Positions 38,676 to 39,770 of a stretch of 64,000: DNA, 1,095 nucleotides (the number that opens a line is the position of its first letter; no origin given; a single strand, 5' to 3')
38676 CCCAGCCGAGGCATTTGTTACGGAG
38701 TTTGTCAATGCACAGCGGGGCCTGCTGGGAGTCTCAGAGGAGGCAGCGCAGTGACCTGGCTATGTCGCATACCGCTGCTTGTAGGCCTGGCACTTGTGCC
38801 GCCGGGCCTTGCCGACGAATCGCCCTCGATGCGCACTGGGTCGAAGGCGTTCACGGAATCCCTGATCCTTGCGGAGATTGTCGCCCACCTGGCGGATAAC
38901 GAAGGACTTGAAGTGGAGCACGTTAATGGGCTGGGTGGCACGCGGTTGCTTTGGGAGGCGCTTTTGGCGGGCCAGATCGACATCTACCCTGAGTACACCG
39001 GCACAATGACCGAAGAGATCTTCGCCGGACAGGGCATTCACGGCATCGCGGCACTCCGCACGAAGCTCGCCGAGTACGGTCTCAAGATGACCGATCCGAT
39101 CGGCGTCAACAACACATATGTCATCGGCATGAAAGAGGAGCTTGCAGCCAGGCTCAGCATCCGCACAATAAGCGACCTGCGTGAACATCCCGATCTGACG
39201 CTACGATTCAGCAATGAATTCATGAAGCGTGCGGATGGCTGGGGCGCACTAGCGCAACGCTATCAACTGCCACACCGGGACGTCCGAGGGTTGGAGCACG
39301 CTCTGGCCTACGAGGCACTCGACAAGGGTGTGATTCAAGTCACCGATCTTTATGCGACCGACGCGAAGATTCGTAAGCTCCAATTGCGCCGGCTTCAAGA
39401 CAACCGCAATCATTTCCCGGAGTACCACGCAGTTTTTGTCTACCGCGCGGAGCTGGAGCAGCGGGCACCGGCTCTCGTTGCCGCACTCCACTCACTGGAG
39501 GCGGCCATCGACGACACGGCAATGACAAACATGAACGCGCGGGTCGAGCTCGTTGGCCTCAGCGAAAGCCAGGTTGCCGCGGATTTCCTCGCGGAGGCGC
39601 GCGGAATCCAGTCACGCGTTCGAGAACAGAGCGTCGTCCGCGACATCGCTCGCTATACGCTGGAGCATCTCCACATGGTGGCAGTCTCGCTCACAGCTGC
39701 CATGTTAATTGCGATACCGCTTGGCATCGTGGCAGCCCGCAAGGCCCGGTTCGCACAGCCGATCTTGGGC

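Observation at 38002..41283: Orphan EgtD (hercynine synthase) directly downstream of a betaine-type ABC transporter of the EgtUV/OpuC architecture class, with no EgtB nearby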

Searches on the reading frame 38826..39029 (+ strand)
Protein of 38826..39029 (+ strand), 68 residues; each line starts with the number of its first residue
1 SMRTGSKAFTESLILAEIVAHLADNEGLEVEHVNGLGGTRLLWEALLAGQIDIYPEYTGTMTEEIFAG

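Call 87: search_solved_structures(query=window:38826-39029:+, show_alignments=5, max_evalue=1)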
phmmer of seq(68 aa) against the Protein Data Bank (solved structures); distinct sequences matched with E-value up to 1: 27.
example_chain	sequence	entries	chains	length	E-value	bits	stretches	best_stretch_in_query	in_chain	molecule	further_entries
3mam_A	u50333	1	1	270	6.8e-12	48.5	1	4-62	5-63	Osmoprotection protein (ProX)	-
1sw1_A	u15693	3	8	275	7e-12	48.5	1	4-62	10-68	osmoprotection protein (proX)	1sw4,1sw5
1sw2_A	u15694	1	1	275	7e-12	48.5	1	4-62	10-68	osmoprotection protein (proX)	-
9egi_A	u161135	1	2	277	1.9e-07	34.5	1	14-65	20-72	Ergothioneine transporter EgtUC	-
9o5f_A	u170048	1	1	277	2.1e-07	34.4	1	14-65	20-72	Ergothioneine transporter EgtUC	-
9egh_A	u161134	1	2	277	1.3e-06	31.9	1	7-65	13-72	Ergothioneine transporter EgtUC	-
6efr_A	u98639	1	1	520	2.3e-06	31.1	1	4-64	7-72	iNicSnFR 1.0, a genetically encoded nicotine biosensor,Green fluorescent protein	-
7txk_A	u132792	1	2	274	2.5e-06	31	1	14-65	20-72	Choline transporter (Glycine betaine transport system permease protein)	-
7txl_A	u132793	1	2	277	2.6e-06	30.9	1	14-65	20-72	Choline transporter (Glycine betaine transport system permease protein)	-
6uru_A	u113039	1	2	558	2.7e-06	30.9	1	4-64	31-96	iAChSnFR precursor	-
9egj_A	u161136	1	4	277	2.8e-06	30.8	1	14-65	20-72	Ergothioneine transporter EgtUC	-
4wep_A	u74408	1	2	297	3e-06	30.7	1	2-60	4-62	Putative osmoprotectant uptake system substrate-binding protein OsmF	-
5uve_A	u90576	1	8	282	7.6e-06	29.5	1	4-60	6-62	Substrate-binding region of ABC-type glycine betaine transport system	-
5teu_A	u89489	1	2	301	8.7e-06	29.3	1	4-60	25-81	Substrate-binding region of ABC-type glycine betaine transport system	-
4nd9_A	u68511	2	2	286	1.6e-05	28.5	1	5-60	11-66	ABC transporter, substrate binding protein (Proline/glycine/betaine)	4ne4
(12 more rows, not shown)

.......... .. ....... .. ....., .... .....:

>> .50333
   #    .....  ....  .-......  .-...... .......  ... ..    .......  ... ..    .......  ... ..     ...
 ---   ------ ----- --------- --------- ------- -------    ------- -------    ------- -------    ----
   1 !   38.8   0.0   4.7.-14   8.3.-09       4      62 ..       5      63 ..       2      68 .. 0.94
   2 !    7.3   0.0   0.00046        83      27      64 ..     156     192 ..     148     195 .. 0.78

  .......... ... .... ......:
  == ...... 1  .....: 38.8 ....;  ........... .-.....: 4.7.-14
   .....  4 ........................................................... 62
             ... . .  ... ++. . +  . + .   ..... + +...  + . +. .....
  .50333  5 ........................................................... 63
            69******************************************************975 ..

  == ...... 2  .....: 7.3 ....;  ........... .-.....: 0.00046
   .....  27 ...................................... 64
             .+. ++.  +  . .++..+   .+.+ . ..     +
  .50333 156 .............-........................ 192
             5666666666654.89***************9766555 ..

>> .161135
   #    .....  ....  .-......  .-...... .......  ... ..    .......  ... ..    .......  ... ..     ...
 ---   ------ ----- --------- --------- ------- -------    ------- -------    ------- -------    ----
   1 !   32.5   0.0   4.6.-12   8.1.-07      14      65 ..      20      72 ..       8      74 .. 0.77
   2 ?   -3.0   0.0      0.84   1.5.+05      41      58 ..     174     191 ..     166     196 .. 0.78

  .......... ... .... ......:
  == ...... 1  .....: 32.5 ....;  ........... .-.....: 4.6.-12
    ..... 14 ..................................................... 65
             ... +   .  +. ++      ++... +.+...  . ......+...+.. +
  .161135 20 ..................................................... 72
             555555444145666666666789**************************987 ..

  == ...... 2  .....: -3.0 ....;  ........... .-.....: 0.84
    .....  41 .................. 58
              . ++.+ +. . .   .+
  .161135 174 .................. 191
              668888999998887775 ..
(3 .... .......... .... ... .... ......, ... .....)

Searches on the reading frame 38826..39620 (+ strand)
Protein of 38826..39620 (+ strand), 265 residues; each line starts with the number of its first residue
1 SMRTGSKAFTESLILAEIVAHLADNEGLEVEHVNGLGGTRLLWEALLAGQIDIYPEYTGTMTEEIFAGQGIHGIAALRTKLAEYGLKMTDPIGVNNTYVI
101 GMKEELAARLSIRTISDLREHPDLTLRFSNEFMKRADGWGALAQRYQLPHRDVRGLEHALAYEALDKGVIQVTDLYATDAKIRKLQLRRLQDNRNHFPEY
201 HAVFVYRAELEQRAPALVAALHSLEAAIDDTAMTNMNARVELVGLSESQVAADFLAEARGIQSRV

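Call 16: search_solved_structures(query=window:38826-39620:+, show_alignments=5, max_evalue=1e-20)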
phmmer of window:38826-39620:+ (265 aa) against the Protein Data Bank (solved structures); distinct sequences matched with E-value up to 1e-20: 21.
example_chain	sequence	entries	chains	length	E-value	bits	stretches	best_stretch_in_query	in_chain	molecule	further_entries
9o5f_A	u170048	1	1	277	1.6e-34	122.8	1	14-258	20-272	Ergothioneine transporter EgtUC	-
9egi_A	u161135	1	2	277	1.6e-34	122.8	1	14-258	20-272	Ergothioneine transporter EgtUC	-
9egh_A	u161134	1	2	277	9e-34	120.4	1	7-258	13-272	Ergothioneine transporter EgtUC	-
6uru_A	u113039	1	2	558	1.2e-33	120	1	86-258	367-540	iAChSnFR precursor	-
9egj_A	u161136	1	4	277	2e-33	119.2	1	23-258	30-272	Ergothioneine transporter EgtUC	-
7txl_A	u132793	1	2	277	2e-33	119.2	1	14-258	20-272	Choline transporter (Glycine betaine transport system permease protein)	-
7txk_A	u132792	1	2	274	3.6e-33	118.4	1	14-257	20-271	Choline transporter (Glycine betaine transport system permease protein)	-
6efr_A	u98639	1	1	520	6.9e-33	117.5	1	85-258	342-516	iNicSnFR 1.0, a genetically encoded nicotine biosensor,Green fluorescent protein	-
8dp6_A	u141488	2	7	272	1.2e-32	116.6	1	6-256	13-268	Osmoprotection protein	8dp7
6v1r_A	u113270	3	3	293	2.7e-30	109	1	4-258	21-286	iAChSnFR Fluorescent Acetylcholine Sensor V9 precursor binding protein | iAchSnFR Fluorescent Acetylcholine Sensor precursor binding protein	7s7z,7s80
7s7w_A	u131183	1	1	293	3.9e-30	108.4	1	4-258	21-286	iNicSnFR 3.0 Fluorescent Nicotine Sensor precursor binding protein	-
7s7x_A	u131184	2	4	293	5.8e-30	107.9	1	4-258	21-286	iNicSnFR 4.0 Fluorescent Nicotine Sensor precursor binding protein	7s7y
4z7e_A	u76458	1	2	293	2.3e-29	105.9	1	22-257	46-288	Lmo1422 protein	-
7s7t_A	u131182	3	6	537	2.9e-28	102.3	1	85-258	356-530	iNicSnFR 3.0 Fluorescent Nicotine Sensor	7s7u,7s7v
1sw1_A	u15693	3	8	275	3e-27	99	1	4-258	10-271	osmoprotection protein (proX)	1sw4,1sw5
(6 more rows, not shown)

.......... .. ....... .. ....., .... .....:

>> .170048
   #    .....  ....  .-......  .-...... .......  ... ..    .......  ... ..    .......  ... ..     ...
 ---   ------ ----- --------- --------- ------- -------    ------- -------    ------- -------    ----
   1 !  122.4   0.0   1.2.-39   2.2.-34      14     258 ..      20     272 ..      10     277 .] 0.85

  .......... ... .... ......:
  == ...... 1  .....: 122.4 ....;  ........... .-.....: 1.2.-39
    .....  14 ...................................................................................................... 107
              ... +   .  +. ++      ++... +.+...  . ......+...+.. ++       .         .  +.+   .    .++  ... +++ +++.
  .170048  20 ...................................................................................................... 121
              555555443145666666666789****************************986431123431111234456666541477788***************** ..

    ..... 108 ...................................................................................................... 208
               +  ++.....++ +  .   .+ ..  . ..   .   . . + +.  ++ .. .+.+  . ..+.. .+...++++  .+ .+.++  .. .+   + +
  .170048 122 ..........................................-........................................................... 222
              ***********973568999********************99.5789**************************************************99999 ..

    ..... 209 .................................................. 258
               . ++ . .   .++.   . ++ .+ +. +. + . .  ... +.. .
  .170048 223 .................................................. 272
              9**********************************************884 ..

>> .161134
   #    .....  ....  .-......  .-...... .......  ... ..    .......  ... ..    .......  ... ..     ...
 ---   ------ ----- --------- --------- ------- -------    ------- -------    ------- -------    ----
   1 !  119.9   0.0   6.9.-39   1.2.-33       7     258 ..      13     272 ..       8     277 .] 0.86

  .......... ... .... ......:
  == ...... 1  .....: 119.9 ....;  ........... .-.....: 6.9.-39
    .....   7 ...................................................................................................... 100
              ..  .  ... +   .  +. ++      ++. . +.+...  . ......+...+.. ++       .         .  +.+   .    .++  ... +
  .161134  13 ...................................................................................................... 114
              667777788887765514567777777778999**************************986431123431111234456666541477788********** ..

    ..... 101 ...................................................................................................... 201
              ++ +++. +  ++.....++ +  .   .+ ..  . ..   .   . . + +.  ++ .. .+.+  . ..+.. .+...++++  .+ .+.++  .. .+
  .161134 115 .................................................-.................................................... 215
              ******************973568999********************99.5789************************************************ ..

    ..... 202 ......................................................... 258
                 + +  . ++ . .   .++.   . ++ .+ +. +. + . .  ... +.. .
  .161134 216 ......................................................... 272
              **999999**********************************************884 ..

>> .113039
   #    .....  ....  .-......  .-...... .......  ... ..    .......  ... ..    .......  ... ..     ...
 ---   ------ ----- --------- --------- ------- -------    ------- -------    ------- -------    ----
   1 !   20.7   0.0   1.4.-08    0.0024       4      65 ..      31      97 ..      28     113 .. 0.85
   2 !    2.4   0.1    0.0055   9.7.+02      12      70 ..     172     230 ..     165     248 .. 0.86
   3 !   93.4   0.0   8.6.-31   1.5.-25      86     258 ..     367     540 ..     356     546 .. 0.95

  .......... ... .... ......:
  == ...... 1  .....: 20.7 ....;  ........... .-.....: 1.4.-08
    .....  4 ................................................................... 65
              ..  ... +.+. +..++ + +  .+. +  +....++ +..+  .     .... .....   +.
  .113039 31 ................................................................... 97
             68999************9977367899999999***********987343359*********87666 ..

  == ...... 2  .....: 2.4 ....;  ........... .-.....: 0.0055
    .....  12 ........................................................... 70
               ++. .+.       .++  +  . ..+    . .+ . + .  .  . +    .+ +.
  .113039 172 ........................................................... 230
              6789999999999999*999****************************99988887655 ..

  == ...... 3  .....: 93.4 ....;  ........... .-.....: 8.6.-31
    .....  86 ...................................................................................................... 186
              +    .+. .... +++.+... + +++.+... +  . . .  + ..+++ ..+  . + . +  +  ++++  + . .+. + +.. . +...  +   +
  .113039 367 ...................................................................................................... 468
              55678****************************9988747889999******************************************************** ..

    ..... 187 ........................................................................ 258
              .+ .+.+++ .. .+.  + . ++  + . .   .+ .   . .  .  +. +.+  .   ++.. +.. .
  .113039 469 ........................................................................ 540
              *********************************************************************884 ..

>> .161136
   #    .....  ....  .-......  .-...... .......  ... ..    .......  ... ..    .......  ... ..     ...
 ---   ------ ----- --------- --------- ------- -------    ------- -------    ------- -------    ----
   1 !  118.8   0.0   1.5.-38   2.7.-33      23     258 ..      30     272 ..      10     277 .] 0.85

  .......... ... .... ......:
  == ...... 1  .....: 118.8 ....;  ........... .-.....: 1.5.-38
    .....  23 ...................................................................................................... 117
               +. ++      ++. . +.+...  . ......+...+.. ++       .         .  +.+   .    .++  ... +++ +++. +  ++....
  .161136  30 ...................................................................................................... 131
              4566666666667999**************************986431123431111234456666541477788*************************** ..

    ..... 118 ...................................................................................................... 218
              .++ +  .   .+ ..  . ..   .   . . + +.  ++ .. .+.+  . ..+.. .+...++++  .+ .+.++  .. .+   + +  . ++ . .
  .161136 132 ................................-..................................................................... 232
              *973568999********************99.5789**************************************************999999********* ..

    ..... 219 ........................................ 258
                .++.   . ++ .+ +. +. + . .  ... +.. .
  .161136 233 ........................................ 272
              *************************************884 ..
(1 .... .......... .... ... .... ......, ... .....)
